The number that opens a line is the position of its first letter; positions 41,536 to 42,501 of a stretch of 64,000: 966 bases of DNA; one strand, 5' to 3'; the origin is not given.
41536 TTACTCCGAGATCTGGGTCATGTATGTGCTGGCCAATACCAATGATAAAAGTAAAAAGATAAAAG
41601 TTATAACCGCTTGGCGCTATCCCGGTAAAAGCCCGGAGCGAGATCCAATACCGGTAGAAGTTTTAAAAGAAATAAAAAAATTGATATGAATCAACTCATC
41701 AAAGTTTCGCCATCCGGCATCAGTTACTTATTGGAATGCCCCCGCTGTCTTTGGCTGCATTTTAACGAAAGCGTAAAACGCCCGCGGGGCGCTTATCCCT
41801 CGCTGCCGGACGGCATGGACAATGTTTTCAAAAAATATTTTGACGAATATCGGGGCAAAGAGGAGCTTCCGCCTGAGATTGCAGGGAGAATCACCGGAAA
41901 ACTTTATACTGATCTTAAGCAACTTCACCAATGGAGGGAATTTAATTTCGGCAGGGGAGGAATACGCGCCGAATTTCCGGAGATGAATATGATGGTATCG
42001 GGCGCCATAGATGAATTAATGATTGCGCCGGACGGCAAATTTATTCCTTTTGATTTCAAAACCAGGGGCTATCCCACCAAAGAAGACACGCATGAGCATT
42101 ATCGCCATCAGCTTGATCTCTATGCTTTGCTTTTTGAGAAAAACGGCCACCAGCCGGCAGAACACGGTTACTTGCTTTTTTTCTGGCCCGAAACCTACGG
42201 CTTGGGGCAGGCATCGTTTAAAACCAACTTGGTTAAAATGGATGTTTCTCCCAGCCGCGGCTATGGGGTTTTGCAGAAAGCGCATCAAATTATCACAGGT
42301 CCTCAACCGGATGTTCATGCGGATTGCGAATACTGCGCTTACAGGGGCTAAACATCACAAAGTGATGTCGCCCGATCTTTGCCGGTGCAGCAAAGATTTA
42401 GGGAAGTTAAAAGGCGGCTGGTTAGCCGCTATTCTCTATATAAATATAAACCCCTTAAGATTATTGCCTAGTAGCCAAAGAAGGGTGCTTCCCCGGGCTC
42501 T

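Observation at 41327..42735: DUF4258 toxin-like gene translationally coupled (ATGA overlap) to a Cas4-like PD-(D/E)xK nuclease, plus convergent small ORF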

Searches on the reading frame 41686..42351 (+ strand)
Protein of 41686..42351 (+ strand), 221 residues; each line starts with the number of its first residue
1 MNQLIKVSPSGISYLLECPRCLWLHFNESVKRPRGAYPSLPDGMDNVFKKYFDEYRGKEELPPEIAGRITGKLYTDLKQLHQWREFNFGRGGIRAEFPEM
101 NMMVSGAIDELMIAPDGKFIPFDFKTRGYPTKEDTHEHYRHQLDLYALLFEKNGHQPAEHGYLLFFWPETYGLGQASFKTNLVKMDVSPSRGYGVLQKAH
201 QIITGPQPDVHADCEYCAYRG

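Call 3: search_protein_families(library=pfam, proteins=[window:41686-42351:+], max_evalue=1)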
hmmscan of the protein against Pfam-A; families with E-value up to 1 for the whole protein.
window:41686-42351:+ (221 aa): 2 families
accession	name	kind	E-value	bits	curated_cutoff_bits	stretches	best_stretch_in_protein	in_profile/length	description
PF12705.13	PDDEXK_1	-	1.5e-09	38.6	22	1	64-220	91-243/247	PD-(D/E)XK nuclease superfamily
PF01930.23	Cas_Cas4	-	0.0071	16.9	22.7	0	133-220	76-155/160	Domain of unknown function DUF83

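Call 4: search_protein_families(library=ncbifam, proteins=[window:41686-42351:+], max_evalue=1)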
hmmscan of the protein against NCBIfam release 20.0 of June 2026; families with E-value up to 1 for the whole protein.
window:41686-42351:+ (221 aa): 4 families
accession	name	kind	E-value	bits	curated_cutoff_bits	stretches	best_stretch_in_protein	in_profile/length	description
TIGR00372.1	cas4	equivalog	9.5e-09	35.3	65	1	103-220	67-175/180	CRISPR-associated protein Cas4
TIGR02785.1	addA_Gpos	equivalog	4.5e-05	21.5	707.65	1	99-166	1154-1226/1234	helicase-exonuclease AddAB subunit AddA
TIGR02786.1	addB_alphas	equivalog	0.00068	17.8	486.5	1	101-156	878-933/1024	double-strand break repair protein AddB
TIGR02784.1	addA_alphas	equivalog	0.0017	16.7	860.75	1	100-151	1063-1115/1138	double-strand break repair helicase AddA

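Call 8: find_homologous_proteins(query=window:41686-42348:+)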
Query window:41686-42348:+ (221 aa): 436 proteins with E <= 0.001 among 486 candidates; the best 120 are listed.
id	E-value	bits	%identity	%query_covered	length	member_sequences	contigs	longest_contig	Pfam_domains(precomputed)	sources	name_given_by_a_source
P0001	5.7e-154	529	100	100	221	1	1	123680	PF12705.14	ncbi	-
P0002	2.3e-132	458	85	100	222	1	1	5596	PF12705.14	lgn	-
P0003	2.8e-123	428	79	98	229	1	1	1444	PF12705.14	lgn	-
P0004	3.7e-123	428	78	99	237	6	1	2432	PF12705.14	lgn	-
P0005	5.7e-123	427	81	98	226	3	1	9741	PF12705.14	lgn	-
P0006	9.9e-123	426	81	99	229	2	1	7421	PF12705.14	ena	-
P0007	2.0e-122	425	78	99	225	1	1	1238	PF12705.14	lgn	-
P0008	2.0e-121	422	79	99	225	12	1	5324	PF12705.14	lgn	-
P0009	4.3e-121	421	80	98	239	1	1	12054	PF12705.14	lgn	-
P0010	1.5e-120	419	78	100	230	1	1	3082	PF12705.14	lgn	-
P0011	2.6e-120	418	78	98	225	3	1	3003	PF12705.14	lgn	-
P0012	5.0e-120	418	78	98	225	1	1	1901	PF01930.24,PF12705.14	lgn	-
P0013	9.4e-120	417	77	99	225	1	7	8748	PF12705.14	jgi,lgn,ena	-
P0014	3.2e-119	415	77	99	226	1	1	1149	PF12705.14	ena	-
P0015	7.6e-119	414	75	99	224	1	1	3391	PF12705.14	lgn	-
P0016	2.4e-118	412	78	99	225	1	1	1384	PF12705.14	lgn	-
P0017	2.4e-118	412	76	99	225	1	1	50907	PF12705.14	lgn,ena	-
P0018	2.7e-118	412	75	99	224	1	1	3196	PF12705.14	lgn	-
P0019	4.8e-118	411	75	100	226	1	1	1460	PF12705.14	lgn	-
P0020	8.8e-118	410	78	98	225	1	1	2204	PF12705.14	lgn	-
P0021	1.2e-117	410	76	98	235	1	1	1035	PF12705.14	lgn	-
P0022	5.0e-117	408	75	100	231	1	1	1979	PF12705.14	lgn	-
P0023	5.6e-117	408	76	100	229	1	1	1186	PF12705.14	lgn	-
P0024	1.6e-116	406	75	93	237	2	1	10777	PF12705.14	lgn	-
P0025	2.0e-116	406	76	99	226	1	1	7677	PF12705.14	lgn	-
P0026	3.9e-116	405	75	99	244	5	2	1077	PF12705.14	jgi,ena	-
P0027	4.1e-116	405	75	99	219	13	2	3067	PF12705.14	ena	-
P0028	6.5e-116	404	75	100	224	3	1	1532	PF12705.14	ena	-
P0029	1.3e-115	403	75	99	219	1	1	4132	PF12705.14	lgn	-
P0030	2.4e-115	402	75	98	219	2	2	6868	PF12705.14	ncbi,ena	-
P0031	2.6e-115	402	75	100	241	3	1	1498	PF12705.14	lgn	-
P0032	3.2e-115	402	74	100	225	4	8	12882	PF12705.14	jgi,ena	-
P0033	3.2e-115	402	75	99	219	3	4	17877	PF12705.14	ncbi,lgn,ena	-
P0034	5.4e-115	401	75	99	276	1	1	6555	PF12705.14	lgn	-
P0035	5.4e-115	401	76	99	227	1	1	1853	PF12705.14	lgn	-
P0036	1.6e-114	400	76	98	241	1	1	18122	PF12705.14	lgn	-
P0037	1.9e-114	399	73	98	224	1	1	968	PF12705.14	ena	-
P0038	2.9e-114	399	74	99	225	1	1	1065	PF12705.14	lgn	-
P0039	3.6e-114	398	73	98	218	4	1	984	PF12705.14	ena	-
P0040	3.7e-114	398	75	99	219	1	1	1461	PF12705.14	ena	-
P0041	6.2e-114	398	73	98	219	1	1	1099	PF12705.14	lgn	-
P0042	1.9e-113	396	75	99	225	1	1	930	PF12705.14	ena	-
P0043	2.8e-113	395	74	100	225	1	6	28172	PF12705.14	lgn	-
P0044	4.0e-113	395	75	99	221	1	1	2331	PF12705.14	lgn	-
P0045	5.1e-113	395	73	99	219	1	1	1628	PF12705.14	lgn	-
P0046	6.1e-113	394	74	99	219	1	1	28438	PF12705.14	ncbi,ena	-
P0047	9.0e-113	394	73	99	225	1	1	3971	PF12705.14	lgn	-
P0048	1.0e-112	394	72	99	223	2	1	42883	PF12705.14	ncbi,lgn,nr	ncbi:MAG: PD-(D/E)XK nuclease family protein [bacterium]|nr:PD-(D/E)XK nuclease family protein [bact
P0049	1.1e-112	394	76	98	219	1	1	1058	PF12705.14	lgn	-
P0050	1.3e-112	393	72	99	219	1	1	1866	PF12705.14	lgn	-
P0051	1.7e-112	393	74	99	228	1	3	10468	PF12705.14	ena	-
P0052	1.8e-112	393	72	99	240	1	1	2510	PF12705.14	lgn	-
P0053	2.6e-112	392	74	100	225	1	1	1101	PF01930.24,PF12705.14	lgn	-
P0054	5.4e-112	391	72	98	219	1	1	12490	PF12705.14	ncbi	-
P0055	6.6e-112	391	72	99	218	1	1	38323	PF12705.14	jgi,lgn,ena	-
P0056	6.8e-112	391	73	98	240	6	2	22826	PF12705.14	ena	-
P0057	2.7e-111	389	71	100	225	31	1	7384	PF12705.14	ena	-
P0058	4.0e-111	388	73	98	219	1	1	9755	PF12705.14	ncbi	-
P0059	6.1e-111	388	72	98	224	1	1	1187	PF12705.14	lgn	-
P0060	6.6e-111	388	73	98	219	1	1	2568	PF12705.14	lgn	-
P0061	9.8e-111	387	76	98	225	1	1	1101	PF12705.14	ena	-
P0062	1.3e-110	387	72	98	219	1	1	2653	PF12705.14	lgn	-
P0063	2.2e-110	386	74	98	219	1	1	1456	PF12705.14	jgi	-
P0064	3.2e-110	385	72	99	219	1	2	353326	PF12705.14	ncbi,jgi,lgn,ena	-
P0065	3.9e-110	385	72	98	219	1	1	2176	PF12705.14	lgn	-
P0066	5.5e-110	385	69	99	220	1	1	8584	PF12705.14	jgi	jgi:CRISPR/Cas system-associated exonuclease Cas4 (RecB family)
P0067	1.1e-109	384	72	98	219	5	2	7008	PF12705.14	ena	-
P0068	1.3e-109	383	70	100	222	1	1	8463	PF12705.14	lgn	-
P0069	2.2e-109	383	70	100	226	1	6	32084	PF12705.14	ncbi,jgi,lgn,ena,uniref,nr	ncbi:MAG: hypothetical protein A3C07_02645 [Candidatus Sungbacteria bacterium RIFCSPHIGHO2_02_FULL_4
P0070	2.4e-109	383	70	99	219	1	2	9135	PF12705.14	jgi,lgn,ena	-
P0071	2.4e-109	383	76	93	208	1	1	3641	PF12705.14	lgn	-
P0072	3.8e-109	382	72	99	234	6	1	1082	PF12705.14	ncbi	-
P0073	1.3e-108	380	71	98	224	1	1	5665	PF12705.14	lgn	-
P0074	1.7e-108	380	70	99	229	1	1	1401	PF12705.14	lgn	-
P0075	2.2e-108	379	73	99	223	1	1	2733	PF12705.14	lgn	-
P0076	4.5e-108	378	72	98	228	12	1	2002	PF12705.14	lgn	-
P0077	6.2e-108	378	69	98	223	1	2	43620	PF12705.14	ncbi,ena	-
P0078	1.2e-107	377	71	98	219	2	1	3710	PF12705.14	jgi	-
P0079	3.4e-107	376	70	98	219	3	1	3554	PF12705.14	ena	-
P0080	6.4e-107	375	74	94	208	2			PF12705.14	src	-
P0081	6.7e-107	375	71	99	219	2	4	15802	PF12705.14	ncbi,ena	-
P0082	8.5e-107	374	69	99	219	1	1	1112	PF12705.14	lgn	-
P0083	1.1e-106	374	69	98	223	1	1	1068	PF12705.14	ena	-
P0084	1.2e-106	374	68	99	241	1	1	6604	PF12705.14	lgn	-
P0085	2.2e-106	373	71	99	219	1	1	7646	PF12705.14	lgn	-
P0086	2.6e-106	373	69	98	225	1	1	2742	PF12705.14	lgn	-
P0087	7.6e-106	371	69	98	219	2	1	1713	PF12705.14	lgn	-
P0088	7.6e-106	371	71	98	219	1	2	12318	PF12705.14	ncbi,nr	ncbi:MAG: PD-(D/E)XK nuclease family protein [Candidatus Sungbacteria bacterium]|nr:PD-(D/E)XK nucle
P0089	9.1e-106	371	69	98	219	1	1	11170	PF12705.14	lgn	-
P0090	1.7e-105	370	68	99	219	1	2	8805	PF12705.14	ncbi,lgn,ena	-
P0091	2.1e-105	370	73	93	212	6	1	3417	PF12705.14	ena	-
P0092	2.8e-105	369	68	98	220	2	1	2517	PF12705.14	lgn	-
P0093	3.6e-105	369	71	98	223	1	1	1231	PF01930.24,PF12705.14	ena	-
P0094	6.8e-105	368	70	98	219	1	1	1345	PF12705.14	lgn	-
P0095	7.0e-105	368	70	98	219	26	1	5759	PF12705.14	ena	-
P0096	1.2e-104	367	67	98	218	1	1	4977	PF12705.14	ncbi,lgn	-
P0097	3.1e-104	366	70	98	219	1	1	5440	PF01930.24,PF12705.14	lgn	-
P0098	4.8e-104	365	67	99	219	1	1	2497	PF12705.14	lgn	-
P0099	1.0e-103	364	71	93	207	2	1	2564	PF12705.14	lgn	-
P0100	3.5e-103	362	74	90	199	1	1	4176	PF12705.14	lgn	-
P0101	3.9e-103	362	67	99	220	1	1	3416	PF12705.14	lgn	-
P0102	6.0e-103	362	68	98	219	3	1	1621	PF12705.14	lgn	-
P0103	8.8e-103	361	70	93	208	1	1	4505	PF12705.14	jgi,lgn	-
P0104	1.1e-102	361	69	94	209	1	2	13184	PF12705.14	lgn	-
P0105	4.3e-102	359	65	98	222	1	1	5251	PF12705.14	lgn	-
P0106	7.1e-102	358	67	98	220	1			PF12705.14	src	-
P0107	1.7e-101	357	65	98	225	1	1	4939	PF12705.14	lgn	-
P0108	9.0e-101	354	65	98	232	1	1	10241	PF12705.14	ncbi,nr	ncbi:MAG: PD-(D/E)XK nuclease family protein [Candidatus Sungbacteria bacterium]|nr:PD-(D/E)XK nucle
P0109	1.1e-100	354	64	98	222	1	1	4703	PF12705.14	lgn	-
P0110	1.8e-100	354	67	98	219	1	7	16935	PF12705.14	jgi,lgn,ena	-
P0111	6.7e-100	352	66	98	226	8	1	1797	PF12705.14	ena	-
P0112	1.1e-99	351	66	98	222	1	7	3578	PF12705.14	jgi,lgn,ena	-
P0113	1.3e-99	351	67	93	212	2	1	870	PF12705.14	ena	-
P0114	2.1e-99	350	65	98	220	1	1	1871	PF01930.24,PF12705.14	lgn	-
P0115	4.2e-99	349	66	99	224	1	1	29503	PF12705.14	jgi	-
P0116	8.8e-99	348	66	98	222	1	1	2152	PF12705.14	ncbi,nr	ncbi:MAG: PD-(D/E)XK nuclease family protein [bacterium]|nr:PD-(D/E)XK nuclease family protein [bact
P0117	1.4e-98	347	66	98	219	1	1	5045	PF12705.14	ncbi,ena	-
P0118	4.3e-98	346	63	99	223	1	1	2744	PF12705.14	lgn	-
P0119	6.5e-98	345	67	98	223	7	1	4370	PF01930.24,PF12705.14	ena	-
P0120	5.5e-97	342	65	98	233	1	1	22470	PF12705.14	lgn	-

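Call 10: find_encoding_contigs(protein=P0064, flank=6000, max_places=3)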
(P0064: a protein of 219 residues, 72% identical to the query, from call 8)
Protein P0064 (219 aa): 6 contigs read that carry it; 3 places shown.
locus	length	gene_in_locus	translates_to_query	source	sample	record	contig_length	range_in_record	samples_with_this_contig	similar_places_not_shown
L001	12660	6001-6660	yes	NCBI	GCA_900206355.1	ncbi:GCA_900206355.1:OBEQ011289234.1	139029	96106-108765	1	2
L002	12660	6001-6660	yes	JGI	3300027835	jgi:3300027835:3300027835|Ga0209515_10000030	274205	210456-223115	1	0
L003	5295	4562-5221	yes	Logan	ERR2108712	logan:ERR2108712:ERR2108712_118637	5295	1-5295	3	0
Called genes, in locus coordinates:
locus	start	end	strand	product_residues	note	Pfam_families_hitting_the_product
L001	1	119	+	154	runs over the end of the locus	PF00293:NUDIX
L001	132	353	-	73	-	-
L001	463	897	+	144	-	PF04677:CwfJ_C_1 (weak), PF11969:DcpS_C, PF01230:HIT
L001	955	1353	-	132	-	-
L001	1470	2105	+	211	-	PF03167:UDG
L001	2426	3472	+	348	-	PF00438:S-AdoMet_synt_N, PF02772:S-AdoMet_synt_M, PF02773:S-AdoMet_synt_C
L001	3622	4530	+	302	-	-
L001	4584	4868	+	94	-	-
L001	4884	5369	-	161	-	-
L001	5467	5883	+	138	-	-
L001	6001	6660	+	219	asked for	PF12705:PDDEXK_1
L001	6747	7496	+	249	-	PF00005:ABC_tran, PF13304:AAA_21 (weak)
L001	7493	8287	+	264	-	PF01061:ABC2_membrane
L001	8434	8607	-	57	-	-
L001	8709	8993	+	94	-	-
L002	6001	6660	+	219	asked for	PF12705:PDDEXK_1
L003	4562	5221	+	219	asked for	PF12705:PDDEXK_1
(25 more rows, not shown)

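Call 11: find_encoding_contigs(protein=P0048, flank=6000, max_places=3)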
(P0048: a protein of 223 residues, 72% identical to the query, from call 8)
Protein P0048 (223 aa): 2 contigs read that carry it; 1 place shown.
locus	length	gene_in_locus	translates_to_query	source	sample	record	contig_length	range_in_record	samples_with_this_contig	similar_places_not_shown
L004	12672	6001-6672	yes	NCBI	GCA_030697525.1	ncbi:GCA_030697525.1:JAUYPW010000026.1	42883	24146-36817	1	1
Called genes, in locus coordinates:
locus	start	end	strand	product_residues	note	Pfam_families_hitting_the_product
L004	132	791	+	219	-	PF09335:VTT_dom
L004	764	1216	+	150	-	PF06574:FAD_syn (faint), PF01467:CTP_transf_like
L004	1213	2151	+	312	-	PF01073:3Beta_HSD (weak), PF01370:Epimerase, PF02719:Polysacc_synt_2 (faint), PF04321:RmlD_sub_bind (weak), PF07993:NAD_binding_4 (faint), PF16363:GDP_Man_Dehyd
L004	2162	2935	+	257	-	PF00005:ABC_tran, PF13304:AAA_21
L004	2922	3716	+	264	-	PF01061:ABC2_membrane, PF12698:ABC2_membrane_3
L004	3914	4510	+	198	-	PF03167:UDG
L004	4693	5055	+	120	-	PF00076:RRM_1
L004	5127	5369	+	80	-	PF00462:Glutaredoxin, PF13417:GST_N_3, PF13409:GST_N_2 (weak)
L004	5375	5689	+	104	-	-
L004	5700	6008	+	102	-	-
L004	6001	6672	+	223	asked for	PF12705:PDDEXK_1 (weak)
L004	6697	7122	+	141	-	-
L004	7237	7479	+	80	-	-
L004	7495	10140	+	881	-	-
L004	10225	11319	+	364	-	PF13365:Trypsin_2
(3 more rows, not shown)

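Call 12: find_encoding_contigs(protein=P0001, flank=6000, max_places=3)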
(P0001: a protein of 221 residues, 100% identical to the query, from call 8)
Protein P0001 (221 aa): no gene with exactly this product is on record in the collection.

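Call 13: search_protein_families(library=padloc, proteins=[window:41686-42351:+], max_evalue=1)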
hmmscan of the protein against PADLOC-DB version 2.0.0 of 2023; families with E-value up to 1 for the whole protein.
window:41686-42351:+ (221 aa): 9 families
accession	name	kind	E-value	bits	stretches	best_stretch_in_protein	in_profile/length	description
PDLC01250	Cas4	-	8.4e-11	40.4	1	10-220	4-164/168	"CAS-I,CAS-II,CAS-III,CAS-IV,CAS-V,CAS-VI; acquisition_associated"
PDLC00943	Cas4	-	2.5e-09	35.3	1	103-220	67-175/180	CRISPR-associated protein Cas4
PDLC01447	Cas4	-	6.7e-09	34.4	1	6-220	4-154/161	"CAS-I,CAS-II,CAS-III,CAS-IV,CAS-V,CAS-VI; acquisition_associated"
PDLC02087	Cas4b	-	3.9e-08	31.6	1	101-166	71-134/189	-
PDLC00944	Cas4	-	1.4e-07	29.9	1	99-220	61-173/177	Cas4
PDLC01611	Cas4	-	0.00055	18.3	1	107-220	54-153/158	"CAS-I,CAS-II,CAS-III,CAS-IV,CAS-V,CAS-VI; acquisition_associated"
PDLC00059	DruK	-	0.0067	13.6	1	102-159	124-180/326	PD-(D/E)XK nuclease superfamily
PDLC01747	Cas1g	-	0.04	10.5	1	101-159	60-117/523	-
PDLC02083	Cas4_II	-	0.058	11.8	1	100-164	69-128/186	-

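Call 14: search_protein_families(library=phrogs, proteins=[window:41686-42351:+], max_evalue=1)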
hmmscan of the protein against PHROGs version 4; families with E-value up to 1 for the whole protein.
window:41686-42351:+ (221 aa): 5 families
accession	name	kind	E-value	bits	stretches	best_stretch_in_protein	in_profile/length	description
phrog_31195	-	unknown function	1e-37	130.9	1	5-218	4-219/232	-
phrog_298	-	DNA, RNA and nucleotide metabolism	3.8e-05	24.2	1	106-164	168-225/293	exonuclease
phrog_1706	-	DNA, RNA and nucleotide metabolism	0.0022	18.5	1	101-165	119-183/293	CRISPR/Cas system associated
phrog_69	-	DNA, RNA and nucleotide metabolism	0.047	13.7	0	106-161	208-258/501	exonuclease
phrog_29210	-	unknown function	0.14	13.5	1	132-175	30-71/151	-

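Call 15: search_solved_structures(query=window:41686-42348:+, max_evalue=10, show_alignments=2)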
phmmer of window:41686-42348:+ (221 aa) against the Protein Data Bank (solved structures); distinct sequences matched with E-value up to 10: 2.
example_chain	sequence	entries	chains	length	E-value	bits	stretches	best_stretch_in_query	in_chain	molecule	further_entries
7sjr_B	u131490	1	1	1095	0.55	13.1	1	102-152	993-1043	DNA helicase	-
6ppu_B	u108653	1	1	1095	0.55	13.1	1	102-152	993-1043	UvrD/REP helicase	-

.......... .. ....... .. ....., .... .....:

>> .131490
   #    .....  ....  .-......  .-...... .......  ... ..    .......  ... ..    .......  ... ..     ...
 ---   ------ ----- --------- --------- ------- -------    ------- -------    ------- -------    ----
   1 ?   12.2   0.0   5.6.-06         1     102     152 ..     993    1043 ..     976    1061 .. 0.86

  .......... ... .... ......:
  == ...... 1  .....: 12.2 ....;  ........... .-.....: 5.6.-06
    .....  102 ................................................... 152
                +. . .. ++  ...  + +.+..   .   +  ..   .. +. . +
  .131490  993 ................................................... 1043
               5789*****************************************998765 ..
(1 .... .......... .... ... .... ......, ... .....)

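Call 24: search_solved_structures(query=A2, max_evalue=10, show_alignments=3)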
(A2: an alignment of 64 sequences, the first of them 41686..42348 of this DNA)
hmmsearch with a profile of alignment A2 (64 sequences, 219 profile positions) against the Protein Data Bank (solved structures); distinct sequences matched with E-value up to 10: 7.
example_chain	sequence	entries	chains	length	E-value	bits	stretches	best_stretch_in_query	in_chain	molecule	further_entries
4r5q_A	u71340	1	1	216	0.00044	22.7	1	3-24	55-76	CRISPR-associated exonuclease, Cas4 family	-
7sjr_B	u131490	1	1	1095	0.084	15.3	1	98-147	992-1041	DNA helicase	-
6ppu_B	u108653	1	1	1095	0.084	15.3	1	98-147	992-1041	UvrD/REP helicase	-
6ppu_A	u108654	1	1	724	0.93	11.9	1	99-146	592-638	ATP-dependent DNA helicase (UvrD/REP)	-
6ppr_B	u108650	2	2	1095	1.1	11.7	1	98-147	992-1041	UvrD/REP helicase | DNA 3'-5' helicase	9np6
6ppj_B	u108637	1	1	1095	1.2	11.5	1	98-147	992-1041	UvrD/REP helicase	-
7sjr_A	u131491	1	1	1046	1.9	10.9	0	99-146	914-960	DNA helicase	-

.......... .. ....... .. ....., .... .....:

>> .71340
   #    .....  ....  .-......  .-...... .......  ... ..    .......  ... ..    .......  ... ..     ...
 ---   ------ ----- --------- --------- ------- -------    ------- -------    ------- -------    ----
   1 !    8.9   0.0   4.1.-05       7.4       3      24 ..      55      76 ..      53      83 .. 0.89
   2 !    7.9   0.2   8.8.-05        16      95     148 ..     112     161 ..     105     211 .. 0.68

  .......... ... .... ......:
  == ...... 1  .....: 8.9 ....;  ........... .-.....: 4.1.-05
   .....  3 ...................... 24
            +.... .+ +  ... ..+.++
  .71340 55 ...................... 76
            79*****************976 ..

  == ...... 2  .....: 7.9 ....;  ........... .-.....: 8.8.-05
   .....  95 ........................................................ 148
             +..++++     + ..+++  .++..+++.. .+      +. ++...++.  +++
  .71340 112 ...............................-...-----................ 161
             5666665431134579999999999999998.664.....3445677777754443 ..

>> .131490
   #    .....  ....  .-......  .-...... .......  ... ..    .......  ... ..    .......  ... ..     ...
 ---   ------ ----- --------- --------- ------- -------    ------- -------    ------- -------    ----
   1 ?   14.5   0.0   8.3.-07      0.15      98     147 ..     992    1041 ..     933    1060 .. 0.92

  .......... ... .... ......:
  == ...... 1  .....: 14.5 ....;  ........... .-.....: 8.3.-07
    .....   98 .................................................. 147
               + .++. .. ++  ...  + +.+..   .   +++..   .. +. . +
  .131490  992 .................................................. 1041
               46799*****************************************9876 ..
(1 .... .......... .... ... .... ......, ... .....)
